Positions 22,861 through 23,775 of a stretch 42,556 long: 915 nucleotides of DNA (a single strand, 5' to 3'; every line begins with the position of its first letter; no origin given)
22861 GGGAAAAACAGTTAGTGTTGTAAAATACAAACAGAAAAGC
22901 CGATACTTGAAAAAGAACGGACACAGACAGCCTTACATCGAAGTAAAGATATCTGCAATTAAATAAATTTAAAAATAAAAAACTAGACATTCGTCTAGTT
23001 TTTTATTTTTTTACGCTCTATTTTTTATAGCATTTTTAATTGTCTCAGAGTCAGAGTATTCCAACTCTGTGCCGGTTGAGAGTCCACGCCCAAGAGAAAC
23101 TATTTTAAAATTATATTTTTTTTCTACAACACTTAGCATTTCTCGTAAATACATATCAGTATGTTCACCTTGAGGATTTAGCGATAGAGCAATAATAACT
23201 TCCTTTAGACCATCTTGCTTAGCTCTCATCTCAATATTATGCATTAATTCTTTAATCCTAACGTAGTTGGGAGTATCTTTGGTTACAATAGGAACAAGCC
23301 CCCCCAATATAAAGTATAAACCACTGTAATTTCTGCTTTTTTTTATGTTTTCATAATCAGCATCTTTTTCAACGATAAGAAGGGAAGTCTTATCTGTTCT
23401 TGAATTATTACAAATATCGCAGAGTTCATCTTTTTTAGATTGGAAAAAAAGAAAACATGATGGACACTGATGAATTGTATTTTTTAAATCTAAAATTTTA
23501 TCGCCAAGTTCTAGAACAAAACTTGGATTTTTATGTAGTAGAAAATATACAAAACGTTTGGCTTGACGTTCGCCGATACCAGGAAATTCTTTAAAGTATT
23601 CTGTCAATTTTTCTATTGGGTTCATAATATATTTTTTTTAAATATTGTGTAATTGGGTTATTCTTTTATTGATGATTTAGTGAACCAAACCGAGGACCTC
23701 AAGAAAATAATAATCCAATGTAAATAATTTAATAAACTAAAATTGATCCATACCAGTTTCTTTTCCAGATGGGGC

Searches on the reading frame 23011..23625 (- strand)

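Call 15: search_protein_families(library=pfam, proteins=[window:23011-23625:-])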
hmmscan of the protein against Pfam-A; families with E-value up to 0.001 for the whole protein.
window:23011-23625:- (204 aa): 4 families
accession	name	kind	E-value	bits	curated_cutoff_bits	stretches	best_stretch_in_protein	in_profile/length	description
PF13662.12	Toprim_4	-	4.6e-08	33.6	25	1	82-164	3-74/85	Toprim domain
PF01751.28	Toprim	-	1.2e-07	32.2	23.1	1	82-174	2-92/96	Toprim domain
PF21176.3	RecR_HhH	-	2.1e-06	27.8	27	1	4-45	1-42/45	RecR, helix-hairpin-helix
PF21175.2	RecR_C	-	6.7e-06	25.9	22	1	181-203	1-23/24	RecR, C-terminal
